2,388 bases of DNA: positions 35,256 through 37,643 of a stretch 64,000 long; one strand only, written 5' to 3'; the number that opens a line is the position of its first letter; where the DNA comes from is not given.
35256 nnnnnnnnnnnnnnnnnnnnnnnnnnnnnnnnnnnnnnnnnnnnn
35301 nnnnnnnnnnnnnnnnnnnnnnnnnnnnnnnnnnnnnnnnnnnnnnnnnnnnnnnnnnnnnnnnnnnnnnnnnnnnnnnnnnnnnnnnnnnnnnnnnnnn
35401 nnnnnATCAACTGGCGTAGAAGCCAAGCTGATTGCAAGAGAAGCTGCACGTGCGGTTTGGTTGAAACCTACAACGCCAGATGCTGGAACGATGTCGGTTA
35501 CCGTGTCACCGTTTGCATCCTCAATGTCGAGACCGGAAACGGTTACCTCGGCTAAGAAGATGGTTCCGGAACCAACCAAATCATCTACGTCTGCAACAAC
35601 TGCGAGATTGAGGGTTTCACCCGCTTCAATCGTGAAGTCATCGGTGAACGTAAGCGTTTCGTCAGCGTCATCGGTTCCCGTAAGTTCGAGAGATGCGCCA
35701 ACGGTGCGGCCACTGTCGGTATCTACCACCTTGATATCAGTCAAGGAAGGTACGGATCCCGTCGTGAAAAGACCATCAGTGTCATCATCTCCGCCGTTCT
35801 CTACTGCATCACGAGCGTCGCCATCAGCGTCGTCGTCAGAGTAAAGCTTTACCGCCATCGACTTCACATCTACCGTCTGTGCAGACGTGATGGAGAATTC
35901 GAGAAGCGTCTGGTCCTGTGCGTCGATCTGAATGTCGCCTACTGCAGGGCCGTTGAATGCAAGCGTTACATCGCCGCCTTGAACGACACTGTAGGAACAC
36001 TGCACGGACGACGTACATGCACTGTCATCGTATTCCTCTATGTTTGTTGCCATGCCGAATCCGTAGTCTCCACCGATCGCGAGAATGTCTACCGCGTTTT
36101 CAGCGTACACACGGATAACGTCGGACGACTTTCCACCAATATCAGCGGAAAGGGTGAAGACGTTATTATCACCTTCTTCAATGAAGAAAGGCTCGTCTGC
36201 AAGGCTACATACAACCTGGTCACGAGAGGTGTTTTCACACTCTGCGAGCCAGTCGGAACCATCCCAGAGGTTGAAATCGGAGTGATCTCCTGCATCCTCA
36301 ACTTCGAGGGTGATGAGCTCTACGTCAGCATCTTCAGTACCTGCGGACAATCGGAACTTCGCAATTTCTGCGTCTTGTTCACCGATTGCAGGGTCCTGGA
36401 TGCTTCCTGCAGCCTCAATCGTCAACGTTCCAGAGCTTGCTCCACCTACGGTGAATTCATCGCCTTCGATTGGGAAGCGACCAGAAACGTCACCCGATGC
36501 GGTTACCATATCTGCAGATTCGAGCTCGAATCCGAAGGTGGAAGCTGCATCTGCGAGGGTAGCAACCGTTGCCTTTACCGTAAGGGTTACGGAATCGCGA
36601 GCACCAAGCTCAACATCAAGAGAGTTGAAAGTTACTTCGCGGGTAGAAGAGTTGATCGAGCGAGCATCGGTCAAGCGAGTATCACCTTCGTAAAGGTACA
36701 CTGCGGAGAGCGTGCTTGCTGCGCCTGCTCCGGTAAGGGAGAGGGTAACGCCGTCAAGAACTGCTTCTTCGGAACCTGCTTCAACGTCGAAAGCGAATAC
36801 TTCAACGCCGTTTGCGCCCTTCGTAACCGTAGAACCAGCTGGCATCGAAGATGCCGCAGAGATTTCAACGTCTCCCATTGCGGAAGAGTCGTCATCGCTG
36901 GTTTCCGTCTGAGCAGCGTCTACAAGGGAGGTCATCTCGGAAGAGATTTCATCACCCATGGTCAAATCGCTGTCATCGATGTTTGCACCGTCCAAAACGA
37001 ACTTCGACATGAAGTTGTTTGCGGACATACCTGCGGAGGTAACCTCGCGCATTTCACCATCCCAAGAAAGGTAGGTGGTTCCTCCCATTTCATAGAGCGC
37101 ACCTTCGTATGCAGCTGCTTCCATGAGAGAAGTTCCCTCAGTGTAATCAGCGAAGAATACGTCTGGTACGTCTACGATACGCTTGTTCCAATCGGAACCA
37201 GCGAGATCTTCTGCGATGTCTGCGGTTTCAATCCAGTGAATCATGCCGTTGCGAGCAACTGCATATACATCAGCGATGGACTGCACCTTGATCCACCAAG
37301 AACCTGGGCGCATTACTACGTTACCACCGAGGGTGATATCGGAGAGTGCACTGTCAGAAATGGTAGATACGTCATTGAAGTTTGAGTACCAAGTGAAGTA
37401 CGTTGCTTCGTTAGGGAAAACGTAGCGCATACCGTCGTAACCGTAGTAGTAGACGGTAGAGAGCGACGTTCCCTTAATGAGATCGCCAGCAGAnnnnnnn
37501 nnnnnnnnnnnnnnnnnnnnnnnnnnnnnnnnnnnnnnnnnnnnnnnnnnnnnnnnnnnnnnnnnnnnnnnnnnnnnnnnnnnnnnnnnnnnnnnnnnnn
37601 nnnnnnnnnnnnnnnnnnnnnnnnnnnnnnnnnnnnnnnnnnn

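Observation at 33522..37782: Giant acidic secreted protein with a long structured 5' leader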

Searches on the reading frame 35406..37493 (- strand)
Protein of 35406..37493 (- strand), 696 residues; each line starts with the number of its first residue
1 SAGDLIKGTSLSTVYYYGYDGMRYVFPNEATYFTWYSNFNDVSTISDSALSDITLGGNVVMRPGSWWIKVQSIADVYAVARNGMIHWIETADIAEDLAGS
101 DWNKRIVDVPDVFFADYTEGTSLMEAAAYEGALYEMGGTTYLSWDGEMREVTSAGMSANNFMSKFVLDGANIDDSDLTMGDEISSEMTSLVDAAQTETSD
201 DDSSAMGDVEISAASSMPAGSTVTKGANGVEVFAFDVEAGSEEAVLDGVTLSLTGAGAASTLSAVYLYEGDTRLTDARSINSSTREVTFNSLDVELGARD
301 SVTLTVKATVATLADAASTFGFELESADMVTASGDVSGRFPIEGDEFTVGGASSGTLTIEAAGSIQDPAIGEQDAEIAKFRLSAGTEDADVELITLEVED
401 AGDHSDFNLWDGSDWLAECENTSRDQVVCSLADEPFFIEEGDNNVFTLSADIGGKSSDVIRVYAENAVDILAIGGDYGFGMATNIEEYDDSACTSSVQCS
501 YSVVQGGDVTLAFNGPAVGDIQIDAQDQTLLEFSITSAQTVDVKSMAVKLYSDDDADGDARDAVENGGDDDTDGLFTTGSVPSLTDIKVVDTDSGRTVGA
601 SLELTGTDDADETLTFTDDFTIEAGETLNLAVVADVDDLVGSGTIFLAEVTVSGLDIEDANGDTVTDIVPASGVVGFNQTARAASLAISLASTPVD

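Call 35: predict_structure(alignment_id=A2)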
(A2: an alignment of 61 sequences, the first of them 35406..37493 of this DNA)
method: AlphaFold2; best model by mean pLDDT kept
length: 696 residues; sequences in the alignment: 61
mean_pLDDT: 88.0   pTM: 0.64
mean pLDDT of the five models: 88.0, 87.8, 87.4, 87.1, 86.6
residues with pLDDT >= 90: 382; 70-90: 276; 50-70: 30; < 50: 8
segments of 3 or more residues with pLDDT < 50: 201-205
pLDDT, mean of each block of 10 residues (from residue 1): 79 85 86 88 86 82 88 85 84 91 87 64 86 91 90 90 90 86 85 74 63 91 93 94 90 91 93 88 91 88 95 93 94 90 95 94 90 94 96 94 95 94 90 95 96 92 91 92 89 75 93 91 93 94 93 80 60 76 93 91 83 91 92 93 90 90 91 91 76 62
secondary structure, 60 per line:
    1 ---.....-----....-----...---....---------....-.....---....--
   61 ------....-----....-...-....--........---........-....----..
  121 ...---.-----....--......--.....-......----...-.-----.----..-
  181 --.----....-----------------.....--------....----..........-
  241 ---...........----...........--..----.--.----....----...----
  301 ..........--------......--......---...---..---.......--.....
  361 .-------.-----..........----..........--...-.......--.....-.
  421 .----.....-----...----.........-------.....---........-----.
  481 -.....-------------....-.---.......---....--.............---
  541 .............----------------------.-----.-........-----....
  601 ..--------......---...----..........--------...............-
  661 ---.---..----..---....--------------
elements in order (helices of 4 or more, strands of 3 or more residues): E4-8 E14-17 E23-25 H29-32 E42-45 H47-51 E55-58 E67-70 E76-79 E85-88 H91-98 H102-105 E106-109 H111-114 E119-123 E133-136 E139-144 E147-151 H153-158 H188-191 E209-213 E222-225 E230-239 E244-254 E262-269 E286-289 E294-296 E301-310 E319-324 E330-332 E336-338 E347-353 E356-361 E375-384 E389-398 E405-411 E414-418 E426-430 E436-438 E443-451 E459-463 E470-474 E482-486 E500-503 E509-515 E519-522 E525-537 E541-553 E584-591 E597-602 E611-616 E620-622 E627-636 E645-659 E679-682

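Call 41: fold_search(model_id=the predicted structure, library=pdb)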
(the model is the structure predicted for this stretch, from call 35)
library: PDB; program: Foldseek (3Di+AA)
matches with E <= 10: 1602; with E <= 0.001: 206
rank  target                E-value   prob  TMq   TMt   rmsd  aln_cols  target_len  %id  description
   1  8beg_B                3.5e-13  1.00  0.14  0.14  23.5       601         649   10  Structure of Ig-like domains from PrgB (released 2022-11-30)
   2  8beg_A                1.8e-12  1.00  0.14  0.15  23.1       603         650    9  Structure of Ig-like domains from PrgB (released 2022-11-30)
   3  8t2v_A                7.3e-12  1.00  0.19  0.15  18.6       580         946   11  Cryo-EM Structures of Full-length Integrin alphaIIbbeta3 in Native Lipids (released 2023-07-26)
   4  4g1m_A                2.1e-11  1.00  0.16  0.13  20.2       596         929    8  Re-refinement of alpha V beta 3 structure (released 2012-12-12)
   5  4nen_A                4.2e-11  1.00  0.18  0.13  17.8       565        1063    9  An internal ligand-bound, metastable state of a leukocyte integrin, aXb2 (released 2014-01-15)
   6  9ijj_h                8.2e-11  1.00  0.13  0.07  20.9       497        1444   10  In situ structure of the central apparatus in mouse sperm axoneme. (released 2025-06-04)
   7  7usm_A                1.3e-10  1.00  0.18  0.16  17.4       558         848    9  Integrin alphaM/beta2 ectodomain (released 2022-08-17)
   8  7usl_A                1.6e-10  1.00  0.19  0.16  19.2       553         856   11  Integrin alphaM/beta2 ectodomain in complex with adenylate cyclase toxin RTX751 and M1F5 Fab (released 2022-08-17)
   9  3fcs_A                1.7e-10  1.00  0.18  0.15  17.6       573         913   11  Structure of complete ectodomain of integrin aIIBb3 (released 2009-01-20)
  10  7l0o_B                1.7e-10  1.00  0.12  0.15  22.1       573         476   10  Streptococcus gordonii C123 Domain(s)-Structural and Functional Analysis (released 2021-09-08)
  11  4o02_A                2.5e-10  1.00  0.17  0.14  19.7       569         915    9  AlphaVBeta3 integrin in complex with monoclonal antibody FAB fragment. (released 2014-04-02)
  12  7nxd_A                4.8e-10  1.00  0.17  0.14  18.9       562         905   10  Cryo-EM structure of human integrin alpha5beta1 in the half-bent conformation (released 2021-08-25)
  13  9ijj_P                5.6e-10  1.00  0.14  0.16  24.6       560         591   10  In situ structure of the central apparatus in mouse sperm axoneme. (released 2025-06-04)
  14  6e3f                  5.6e-10  1.00  0.12  0.15  22.4       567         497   10  The structure of the C-terminal domains (C123) of Streptococcus intermedius antigen I/II (Pas) (released 2019-07-17)
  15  7sqc_F0               1.0e-09  1.00  0.16  0.31  20.1       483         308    8  Ciliary C1 central pair apparatus isolated from Chlamydomonas reinhardtii (released 2022-04-13)
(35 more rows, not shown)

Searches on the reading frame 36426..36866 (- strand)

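Call 90: search_protein_families(library=pfam, proteins=[window:36426-36866:-], max_evalue=10)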
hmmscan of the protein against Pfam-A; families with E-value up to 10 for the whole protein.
window:36426-36866:- (147 aa): 3 families
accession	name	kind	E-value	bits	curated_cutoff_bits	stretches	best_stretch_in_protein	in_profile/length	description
PF14873.11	BNR_assoc_N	-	0.07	13.2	25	1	22-72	21-81/153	N-terminal domain of BNR-repeat neuraminidase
PF06280.18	fn3_5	-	0.083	14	27.6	1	60-107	40-86/112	Fn3-like domain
PF25493.1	Peripla_BP_A-cyclase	-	0.086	12.3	27.2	1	101-141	148-188/373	Adenylate cyclase, periplasmic binding protein-like domain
